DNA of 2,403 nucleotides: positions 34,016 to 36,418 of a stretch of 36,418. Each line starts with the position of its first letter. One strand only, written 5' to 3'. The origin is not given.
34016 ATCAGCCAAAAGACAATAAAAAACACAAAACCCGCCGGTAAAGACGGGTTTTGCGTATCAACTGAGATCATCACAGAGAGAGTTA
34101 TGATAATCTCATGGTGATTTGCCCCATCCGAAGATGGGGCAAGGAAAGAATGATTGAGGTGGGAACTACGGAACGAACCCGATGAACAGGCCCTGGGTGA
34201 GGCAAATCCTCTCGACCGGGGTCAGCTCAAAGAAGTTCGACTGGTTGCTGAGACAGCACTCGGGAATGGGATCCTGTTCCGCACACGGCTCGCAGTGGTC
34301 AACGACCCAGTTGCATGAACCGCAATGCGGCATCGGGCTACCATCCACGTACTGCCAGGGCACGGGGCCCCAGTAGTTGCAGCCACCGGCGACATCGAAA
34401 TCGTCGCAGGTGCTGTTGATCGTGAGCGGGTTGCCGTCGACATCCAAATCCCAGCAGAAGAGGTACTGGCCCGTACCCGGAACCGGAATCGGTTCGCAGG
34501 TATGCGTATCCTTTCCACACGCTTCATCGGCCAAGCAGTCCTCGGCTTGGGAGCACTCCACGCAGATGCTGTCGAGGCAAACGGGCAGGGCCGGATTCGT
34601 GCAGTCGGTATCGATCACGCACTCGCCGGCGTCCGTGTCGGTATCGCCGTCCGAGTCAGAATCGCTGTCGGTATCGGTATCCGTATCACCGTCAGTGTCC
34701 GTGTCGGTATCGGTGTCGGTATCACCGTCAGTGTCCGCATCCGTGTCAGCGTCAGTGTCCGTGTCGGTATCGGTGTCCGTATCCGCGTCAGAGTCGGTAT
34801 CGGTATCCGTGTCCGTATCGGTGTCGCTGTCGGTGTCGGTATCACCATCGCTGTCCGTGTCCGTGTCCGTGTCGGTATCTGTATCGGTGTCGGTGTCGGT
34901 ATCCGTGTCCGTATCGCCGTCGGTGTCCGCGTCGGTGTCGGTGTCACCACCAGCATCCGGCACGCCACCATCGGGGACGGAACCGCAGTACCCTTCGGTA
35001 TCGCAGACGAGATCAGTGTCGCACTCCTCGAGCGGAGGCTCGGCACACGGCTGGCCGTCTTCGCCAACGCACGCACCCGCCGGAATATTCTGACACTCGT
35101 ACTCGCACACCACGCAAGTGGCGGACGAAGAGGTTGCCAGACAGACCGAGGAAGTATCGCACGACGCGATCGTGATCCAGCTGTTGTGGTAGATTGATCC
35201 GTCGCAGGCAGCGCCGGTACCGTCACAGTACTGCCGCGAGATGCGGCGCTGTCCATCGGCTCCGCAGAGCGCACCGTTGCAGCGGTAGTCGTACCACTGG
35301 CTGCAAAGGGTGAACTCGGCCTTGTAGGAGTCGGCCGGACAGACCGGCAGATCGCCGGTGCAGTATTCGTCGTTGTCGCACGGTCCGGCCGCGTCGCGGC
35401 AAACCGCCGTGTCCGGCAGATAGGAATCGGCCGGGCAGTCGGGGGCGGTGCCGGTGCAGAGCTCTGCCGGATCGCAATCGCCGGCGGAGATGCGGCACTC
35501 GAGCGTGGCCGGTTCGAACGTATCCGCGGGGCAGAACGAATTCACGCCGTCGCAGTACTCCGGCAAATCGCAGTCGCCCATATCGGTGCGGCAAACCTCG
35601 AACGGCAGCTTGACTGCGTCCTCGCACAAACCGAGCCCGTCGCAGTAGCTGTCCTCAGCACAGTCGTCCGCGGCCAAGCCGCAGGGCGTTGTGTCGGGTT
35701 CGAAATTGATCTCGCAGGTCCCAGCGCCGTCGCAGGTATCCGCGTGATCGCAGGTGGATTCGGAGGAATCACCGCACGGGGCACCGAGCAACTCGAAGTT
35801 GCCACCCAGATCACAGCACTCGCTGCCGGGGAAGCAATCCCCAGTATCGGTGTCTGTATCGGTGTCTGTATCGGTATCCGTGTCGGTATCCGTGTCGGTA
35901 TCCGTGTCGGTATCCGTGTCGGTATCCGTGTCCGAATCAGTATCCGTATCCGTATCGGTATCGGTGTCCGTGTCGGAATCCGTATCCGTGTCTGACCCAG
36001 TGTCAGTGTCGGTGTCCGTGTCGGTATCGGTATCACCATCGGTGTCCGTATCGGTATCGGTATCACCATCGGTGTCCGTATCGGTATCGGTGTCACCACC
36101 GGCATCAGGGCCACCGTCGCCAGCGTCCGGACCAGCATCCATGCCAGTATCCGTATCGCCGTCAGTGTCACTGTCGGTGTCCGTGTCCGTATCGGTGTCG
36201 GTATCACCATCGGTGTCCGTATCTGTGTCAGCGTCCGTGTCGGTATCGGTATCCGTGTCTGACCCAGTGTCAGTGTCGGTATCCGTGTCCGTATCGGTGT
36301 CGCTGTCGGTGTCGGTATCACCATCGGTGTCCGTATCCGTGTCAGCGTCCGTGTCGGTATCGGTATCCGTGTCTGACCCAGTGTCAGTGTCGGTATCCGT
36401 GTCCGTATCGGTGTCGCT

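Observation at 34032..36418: Giant acidic (Thr-Asp)n protein with eukaryote-style disintegrin-like modules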

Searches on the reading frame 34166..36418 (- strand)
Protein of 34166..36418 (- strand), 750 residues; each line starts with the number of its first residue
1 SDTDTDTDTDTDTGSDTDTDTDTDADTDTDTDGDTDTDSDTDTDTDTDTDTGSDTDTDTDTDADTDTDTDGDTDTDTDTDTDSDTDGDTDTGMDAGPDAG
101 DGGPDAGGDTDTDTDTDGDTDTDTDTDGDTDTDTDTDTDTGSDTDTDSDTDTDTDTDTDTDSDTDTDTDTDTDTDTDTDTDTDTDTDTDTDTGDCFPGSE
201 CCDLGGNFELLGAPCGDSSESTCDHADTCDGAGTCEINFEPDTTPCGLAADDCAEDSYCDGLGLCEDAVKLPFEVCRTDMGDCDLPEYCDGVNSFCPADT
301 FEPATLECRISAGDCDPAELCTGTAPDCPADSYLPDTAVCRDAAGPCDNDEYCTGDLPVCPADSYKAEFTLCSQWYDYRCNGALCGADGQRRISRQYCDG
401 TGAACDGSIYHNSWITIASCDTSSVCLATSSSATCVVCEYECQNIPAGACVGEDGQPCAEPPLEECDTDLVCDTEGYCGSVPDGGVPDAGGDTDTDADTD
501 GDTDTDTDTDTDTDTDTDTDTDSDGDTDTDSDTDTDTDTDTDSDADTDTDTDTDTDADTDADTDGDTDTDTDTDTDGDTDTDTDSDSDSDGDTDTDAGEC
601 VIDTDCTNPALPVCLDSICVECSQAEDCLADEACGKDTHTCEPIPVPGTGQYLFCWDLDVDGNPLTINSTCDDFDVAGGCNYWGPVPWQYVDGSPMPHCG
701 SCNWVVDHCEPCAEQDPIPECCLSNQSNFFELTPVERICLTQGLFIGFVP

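Call 7: search_protein_families(library=pfam, proteins=[window:34166-36418:-], max_evalue=10)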
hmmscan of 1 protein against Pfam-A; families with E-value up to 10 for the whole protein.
window:34166-36418:- (750 aa): 1 family
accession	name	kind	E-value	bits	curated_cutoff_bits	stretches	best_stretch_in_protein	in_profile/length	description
PF00200.28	Disintegrin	-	6.9e-10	40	35.1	4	272-299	48-75/75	Disintegrin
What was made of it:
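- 35306..35593 (-): Three canonical disintegrin(Da)-like modules: M2 aa 276-307, M3 aa 308-339, M4 aa 340-371. Each reads CRx5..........4CPxD, an intact match to the ADAM Ca2+-site III consensus. The whole protein scores 40 bits against a cutoff of 35.1 (call 7).
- On Disintegrin domain (Pfam PF00200; ADAM/SVMP D domain): The whole protein scores 40.0 bits against a gathering cutoff of 35.1, E=6.9e-10, over 4 stretches (call 7).
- On ADAM / P-III SVMP (M12B) architecture: The Pfam scan of the 750 aa at E<=10 returned only Disintegrin (call 7).
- On DUF4215 (PF13948, related to the Myxococcus Cys-rich repeat) and thrombospondin type 3 repeat (PF02412): Neither appears in the Pfam scan at E<=10 (call 7).
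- Closest known: Other bacterial Cys-rich repeats with eukaryote-derived names: DUF4215. Different: Neither model hits this protein at E<=10 (call 7).
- Checked: The Pfam hit has E=6.9e-10, so the module resemblance is far beyond chance (call 7).
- Pfam Disintegrin E=6.9e-10, 40 bits against a cutoff of 35.1 (call 7).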

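Call 8: search_protein_families(library=ncbifam, proteins=[window:34166-36418:-], max_evalue=10)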
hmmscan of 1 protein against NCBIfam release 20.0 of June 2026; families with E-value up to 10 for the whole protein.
window:34166-36418:- (750 aa): 5 families
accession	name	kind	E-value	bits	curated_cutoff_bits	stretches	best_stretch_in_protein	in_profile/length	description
NF033609.2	MSCRAMM_ClfA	exception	2.5e-42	144.6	1150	2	2-191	661-849/934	MSCRAMM family adhesin clumping factor ClfA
NF012181.0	MSCRAMM_SdrD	exception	2.7e-41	141.1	2500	2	1-194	1128-1322/1379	MSCRAMM family adhesin SdrD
NF000535.3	MSCRAMM_SdrC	exception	1e-40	139.7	1700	2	2-195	719-907/963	MSCRAMM family adhesin SdrC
NF033845.1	MSCRAMM_ClfB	exception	1.5e-37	129.1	999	2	2-191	603-793/871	MSCRAMM family adhesin clumping factor ClfB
NF033849.1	ser_rich_anae_1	subfamily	1.6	5.9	650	1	494-590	255-331/1163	serine-rich protein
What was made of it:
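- On MSCRAMM SD-repeat adhesins (ClfA/ClfB/SdrC/SdrD, NCBIfam): The alignments cover only the repeat regions (call 8).
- Closest known: Ser-Asp. Same: NCBIfam models align to the DT tracts (E about 1e-40, call 8).
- Tried and rejected: NCBIfam gave only compositional SD-repeat matches far below cutoffs (call 8).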

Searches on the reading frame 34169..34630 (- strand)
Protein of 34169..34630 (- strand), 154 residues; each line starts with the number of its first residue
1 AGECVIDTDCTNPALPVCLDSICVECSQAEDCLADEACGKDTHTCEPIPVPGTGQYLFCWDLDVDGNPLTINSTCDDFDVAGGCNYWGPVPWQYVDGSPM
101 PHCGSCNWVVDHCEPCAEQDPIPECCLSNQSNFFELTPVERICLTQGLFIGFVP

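Call 13: find_homologous_proteins(query=window:34169-34630:-)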
Query window:34169-34630:- (154 aa): 1 proteins with E <= 0.001 among 5 candidates.
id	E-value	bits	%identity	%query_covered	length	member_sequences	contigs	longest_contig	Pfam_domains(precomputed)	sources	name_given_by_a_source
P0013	3.6e-66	241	78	85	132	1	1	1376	-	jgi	jgi:hypothetical protein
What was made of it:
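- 34169..34630 (-): Lineage-specific Cys-rich C-terminal domain, aa 597-750, with 18 Cys. In an N-terminally anchored protein this is the distal 'head'. It has one homolog among 5.8 billion proteins (P0013, 78% identity; call 13).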

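Call 21: find_encoding_contigs(protein=P0013, flank=10000)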
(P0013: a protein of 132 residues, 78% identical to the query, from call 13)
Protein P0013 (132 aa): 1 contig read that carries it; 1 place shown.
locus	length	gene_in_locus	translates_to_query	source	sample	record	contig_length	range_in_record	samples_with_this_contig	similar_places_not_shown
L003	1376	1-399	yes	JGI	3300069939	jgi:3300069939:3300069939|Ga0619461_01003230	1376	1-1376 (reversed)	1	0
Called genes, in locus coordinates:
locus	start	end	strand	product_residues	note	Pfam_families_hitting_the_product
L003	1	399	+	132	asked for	?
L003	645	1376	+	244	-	?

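Call 31: search_protein_families(library=pfam, proteins=[window:34169-34627:-], max_evalue=10)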
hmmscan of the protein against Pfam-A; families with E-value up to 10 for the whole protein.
seq(153 aa): 0 families

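Call 45: find_related_loci(query=window:34169-34630:-, collection=genome_contigs, flank=10000)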
Query window:34169-34630:- (154 aa) in genome_contigs; peptide patterns used: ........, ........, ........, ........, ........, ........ (x = any residue, [..] = any of these).
67 stretches matched a pattern, but none encodes a relative of the query by tblastn (E <= 1e-3).
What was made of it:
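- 34169..34630 (-): The GTDB scan found none (call 45).
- Tried and rejected: A GTDB scan for the C-terminal domain found no relative (call 45).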

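Call 67: predict_structure(alignment_id=A7)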
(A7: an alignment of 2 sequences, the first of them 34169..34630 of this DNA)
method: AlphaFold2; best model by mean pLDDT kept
length: 154 residues; sequences in the alignment: 2
mean_pLDDT: 35.2   pTM: 0.21
mean pLDDT of the five models: 35.2, 32.5, 32.3, 32.3, 30.0
residues with pLDDT >= 90: 0; 70-90: 0; 50-70: 0; < 50: 154
segments of 3 or more residues with pLDDT < 50: 1-154
pLDDT, mean of each block of 10 residues (from residue 1): 39 39 33 31 37 38 40 30 35 34 31 32 32 42 38 30
secondary structure, 60 per line:
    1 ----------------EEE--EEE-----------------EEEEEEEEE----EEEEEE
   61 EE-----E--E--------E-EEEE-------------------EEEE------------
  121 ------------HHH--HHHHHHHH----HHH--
elements in order: E17-19 E22-24 E42-50 E55-62 E82-85 E105-108 H138-145
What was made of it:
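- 34169..34630 (-): AF2 failed with pLDDT 35 (call 67).
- Tried and rejected: The AF2 model of the C-terminal domain, from a 2-sequence alignment, was unusable (pLDDT 35, call 67).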

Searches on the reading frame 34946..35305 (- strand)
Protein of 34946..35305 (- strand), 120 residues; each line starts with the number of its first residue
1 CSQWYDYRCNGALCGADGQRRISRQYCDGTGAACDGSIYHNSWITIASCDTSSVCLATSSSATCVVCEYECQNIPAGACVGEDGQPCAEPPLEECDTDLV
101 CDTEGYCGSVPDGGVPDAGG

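Call 31: search_protein_families(library=pfam, proteins=[window:34946-35305:-], max_evalue=10)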
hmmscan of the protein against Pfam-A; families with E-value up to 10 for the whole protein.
seq(120 aa): 0 families
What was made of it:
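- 34949..35305 (-): Lineage-specific Cys-rich middle domain, aa 372-490, ending in the linker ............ No Pfam hit (call 31).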

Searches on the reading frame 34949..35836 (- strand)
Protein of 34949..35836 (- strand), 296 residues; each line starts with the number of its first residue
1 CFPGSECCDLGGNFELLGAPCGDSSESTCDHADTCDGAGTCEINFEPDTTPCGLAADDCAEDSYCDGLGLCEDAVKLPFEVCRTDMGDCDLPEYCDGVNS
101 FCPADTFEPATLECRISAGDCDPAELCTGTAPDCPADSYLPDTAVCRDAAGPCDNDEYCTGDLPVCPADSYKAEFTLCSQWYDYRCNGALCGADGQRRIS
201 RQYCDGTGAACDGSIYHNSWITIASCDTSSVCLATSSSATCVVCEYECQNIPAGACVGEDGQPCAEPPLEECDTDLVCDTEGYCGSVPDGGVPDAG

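Call 12: find_homologous_proteins(query=window:34949-35836:-)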
Query window:34949-35836:- (296 aa): 12 proteins with E <= 0.001 among 869 candidates.
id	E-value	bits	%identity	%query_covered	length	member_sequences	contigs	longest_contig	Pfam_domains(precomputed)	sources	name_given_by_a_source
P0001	2.8e-60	223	45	38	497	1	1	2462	PF00200.29,PF24247.2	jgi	jgi:hypothetical protein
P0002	7.1e-36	142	31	91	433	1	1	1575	PF00200.29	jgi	jgi:hypothetical protein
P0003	3.0e-32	130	44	52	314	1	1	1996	PF00200.29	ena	-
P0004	2.6e-28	118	52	33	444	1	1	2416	PF00200.29,PF13620.13,PF17210.10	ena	-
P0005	2.2e-27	114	43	44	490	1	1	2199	PF00200.29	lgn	-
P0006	1.4e-24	105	45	35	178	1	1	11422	PF00200.29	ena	-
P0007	1.6e-18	85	41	50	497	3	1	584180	PF00200.29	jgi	jgi:Cys-rich repeat protein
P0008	3.2e-13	68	55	26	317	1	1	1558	PF00200.29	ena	-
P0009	5.2e-12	64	39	56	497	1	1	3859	-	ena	-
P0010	2.8e-9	55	65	16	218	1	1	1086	PF02412.24,PF00200.29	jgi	jgi:hypothetical protein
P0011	3.6e-4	38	44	29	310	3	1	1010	PF00200.29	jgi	jgi:hypothetical protein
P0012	6.5e-4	37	36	25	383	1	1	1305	PF00200.29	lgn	-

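Call 22: find_encoding_contigs(protein=P0007, flank=8000, max_places=3)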
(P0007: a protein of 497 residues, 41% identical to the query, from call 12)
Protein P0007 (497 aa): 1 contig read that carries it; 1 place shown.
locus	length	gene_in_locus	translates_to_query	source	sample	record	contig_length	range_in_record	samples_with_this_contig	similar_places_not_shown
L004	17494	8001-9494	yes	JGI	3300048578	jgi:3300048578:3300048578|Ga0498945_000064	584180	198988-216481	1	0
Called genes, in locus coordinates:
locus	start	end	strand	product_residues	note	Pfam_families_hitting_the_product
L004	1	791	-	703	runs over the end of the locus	PF02922:CBM_48, PF00128:Alpha-amylase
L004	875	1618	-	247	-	-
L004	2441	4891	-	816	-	-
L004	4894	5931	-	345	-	PF00648:Peptidase_C2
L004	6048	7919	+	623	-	-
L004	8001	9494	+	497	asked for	PF00200:Disintegrin (weak)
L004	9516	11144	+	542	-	PF12077:DUF3556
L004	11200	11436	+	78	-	-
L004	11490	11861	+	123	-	-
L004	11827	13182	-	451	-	PF03109:ABC1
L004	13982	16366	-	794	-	-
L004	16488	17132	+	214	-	PF02798:GST_N, PF13417:GST_N_3, PF13409:GST_N_2, PF00043:GST_C (faint), PF13410:GST_C_2 (weak)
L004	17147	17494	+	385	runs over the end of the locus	PF00903:Glyoxalase, PF13669:Glyoxalase_4 (faint)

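Call 26: search_solved_structures(query=window:34949-35836:-, max_evalue=1, show_alignments=4)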
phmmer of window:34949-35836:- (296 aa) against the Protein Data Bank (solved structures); distinct sequences matched with E-value up to 1: 0.
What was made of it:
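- Tried and rejected: A single-sequence phmmer search of aa 195-490 against the PDB found nothing at E<=1 (call 26).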

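Call 31: search_protein_families(library=pfam, proteins=[P0003, P0011], max_evalue=10)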
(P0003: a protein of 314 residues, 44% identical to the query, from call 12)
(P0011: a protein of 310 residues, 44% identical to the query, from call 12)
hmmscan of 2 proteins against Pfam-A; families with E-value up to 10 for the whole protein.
P0003 (314 aa): 2 families
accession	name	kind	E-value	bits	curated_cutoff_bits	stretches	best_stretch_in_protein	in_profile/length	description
PF00200.28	Disintegrin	-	2.4e-29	102.3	35.1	6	189-217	47-75/75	Disintegrin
PF13948.11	DUF4215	-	0.0071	17.1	27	1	36-64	20-47/47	Domain of unknown function (DUF4215)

P0011 (310 aa): 3 families
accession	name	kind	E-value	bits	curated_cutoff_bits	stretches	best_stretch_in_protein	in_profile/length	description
PF00200.28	Disintegrin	-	5.3e-08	34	35.1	2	28-78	32-75/75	Disintegrin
PF02412.23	TSP_3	-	0.03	14.5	25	2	116-144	9-36/36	Thrombospondin type 3 repeat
PF16586.11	DUF5060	-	0.28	11.9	27.2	1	242-265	48-69/70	Domain of unknown function (DUF5060)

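Call 46: predict_structure(alignment_id=A4)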
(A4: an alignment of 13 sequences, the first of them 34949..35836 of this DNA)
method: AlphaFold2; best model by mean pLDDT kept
length: 296 residues; sequences in the alignment: 13
mean_pLDDT: 65.1   pTM: 0.50
mean pLDDT of the five models: 65.1, 63.1, 61.9, 58.1, 57.5
residues with pLDDT >= 90: 80; 70-90: 47; 50-70: 48; < 50: 121
segments of 3 or more residues with pLDDT < 50: 1-25, 181-188, 190-192, 195-228, 243-258, 261-263, 265-296
pLDDT, mean of each block of 10 residues (from residue 1): 37 41 51 63 64 74 70 80 94 92 94 97 97 96 94 91 93 76 45 46 43 36 44 77 45 47 44 38 34 37
secondary structure, 60 per line:
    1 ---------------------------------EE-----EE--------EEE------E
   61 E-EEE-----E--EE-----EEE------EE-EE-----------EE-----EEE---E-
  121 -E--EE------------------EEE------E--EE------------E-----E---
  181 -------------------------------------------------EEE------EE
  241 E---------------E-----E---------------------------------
elements in order: E51-53 E63-65 E81-83 E113-115 E145-147 E230-232 E239-241
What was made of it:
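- No binding partner, fold or family could be assigned to the C-terminal or middle domain (AF2 pLDDT 35 and below 50; calls 46, 67).
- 35594..35776 (-): Two sister-type 4-Cys modules. M0 (aa 215-245) is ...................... M1 (aa 246-275) is degenerate. They are of the 'CGDx5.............' type that accompanies canonical modules in other bacteria. AF2 pLDDT is 63-80 (call 46).
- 34949..35305 (-): AF2 confidence is low (call 46).
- On Disintegrin domain (Pfam PF00200; ADAM/SVMP D domain): AF2 pLDDT is 91-97 over the modules (call 46).
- AF2 pLDDT is 91-97 across aa 275-364 (call 46).
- Tried and rejected: The middle domain was also below 50 (call 46).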

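Call 52: fold_search(model_id=the predicted structure, library=pdb)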
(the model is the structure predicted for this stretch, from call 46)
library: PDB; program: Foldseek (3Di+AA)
matches with E <= 10: 50; with E <= 0.001: 0
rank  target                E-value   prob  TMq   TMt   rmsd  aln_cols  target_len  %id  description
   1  2dw1_A                1.1e-03  0.94  0.19  0.14  14.0       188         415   19  Crystal structure of VAP2 from Crotalus atrox venom (Form 2-2 crystal) (released 2007-07-10)
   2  3k7l                  1.5e-03  1.00  0.20  0.15   7.4       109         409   24  Structures of two elapid snake venom metalloproteases with distinct activities highlight the disulfide patterns in the D (released 2010-03-02)
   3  2dw0_A                2.1e-03  0.97  0.17  0.13  13.2       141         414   26  Crystal structure of VAP2 from Crotalus atrox venom (Form 2-1 crystal) (released 2007-07-10)
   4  3dsl_A                4.6e-03  0.82  0.18  0.13  20.8       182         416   25  The Three-dimensional Structure of Bothropasin, the Main Hemorrhagic Factor from Bothrops jararaca venom. (released 2008-10-21)
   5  3dsl_B                6.0e-03  0.98  0.18  0.13   7.2       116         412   28  The Three-dimensional Structure of Bothropasin, the Main Hemorrhagic Factor from Bothrops jararaca venom. (released 2008-10-21)
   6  2erq_A                6.9e-03  1.00  0.16  0.12   6.2        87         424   23  Crystal structure of vascular apoptosis-inducing protein-1(tetragonal crystal form) (released 2006-06-20)
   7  3hdb_A                6.9e-03  0.99  0.17  0.12  15.4       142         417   23  Crystal structure of AaHIV, A metalloproteinase from venom of Agkistrodon Acutus (released 2009-08-11)
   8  2e3x_A                9.6e-03  1.00  0.20  0.15   7.0       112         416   23  Crystal structure of Russell's viper venom metalloproteinase (released 2007-12-11)
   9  6bdz_A                9.6e-03  0.75  0.17  0.13  14.1       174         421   18  ADAM10 Extracellular Domain Bound by the 11G2 Fab (released 2017-12-27)
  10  6be6_C                9.6e-03  0.69  0.21  0.15  27.3       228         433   17  ADAM10 Extracellular Domain (released 2017-12-27)
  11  3k7n_A                1.0e-02  1.00  0.17  0.13   1.6        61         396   38  Structures of two elapid snake venom metalloproteases with distinct activities highlight the disulfide patterns in the (released 2010-03-02)
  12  9clp_A                1.7e-02  0.97  0.16  0.11   6.7        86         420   28  Structure of ecarin from the venom of Kenyan saw-scaled viper in complex with the Fab of neutralizing antibody H11 (released 2024-09-11)
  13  2erq_B                2.0e-02  0.98  0.16  0.12   6.0        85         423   25  Crystal structure of vascular apoptosis-inducing protein-1(tetragonal crystal form) (released 2006-06-20)
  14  2ero_A                2.4e-02  0.93  0.16  0.12   7.3        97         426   25  Crystal structure of vascular apoptosis-inducing protein-1(orthorhombic crystal form) (released 2006-06-20)
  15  8hpy_A                3.6e-02  1.00  0.19  0.12   4.9        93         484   19  Crystal structure of human LGI1-ADAM22 complex (released 2023-12-13)
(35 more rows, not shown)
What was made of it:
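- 35306..35593 (-): The fold search returns mostly SVMP/ADAM/disintegrin chains (call 52).
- On Disintegrin domain (Pfam PF00200; ADAM/SVMP D domain): However, the best E-value is 1.1e-3 and global TM-scores are low, because the query is a multi-module model (call 52).
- Examples are 3k7n (rmsd 1.6 A over 61 columns, 38% identity) and ADAM22 (rmsd 1.8 A over 78 columns) (call 52).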

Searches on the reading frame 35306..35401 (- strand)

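Call 31: search_protein_families(library=pfam, proteins=[window:35306-35401:-], max_evalue=10)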
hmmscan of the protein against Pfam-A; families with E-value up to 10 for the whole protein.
seq(32 aa): 1 family
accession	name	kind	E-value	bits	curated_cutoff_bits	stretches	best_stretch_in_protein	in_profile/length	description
PF00200.28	Disintegrin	-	0.00021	22.4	35.1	1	1-24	52-75/75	Disintegrin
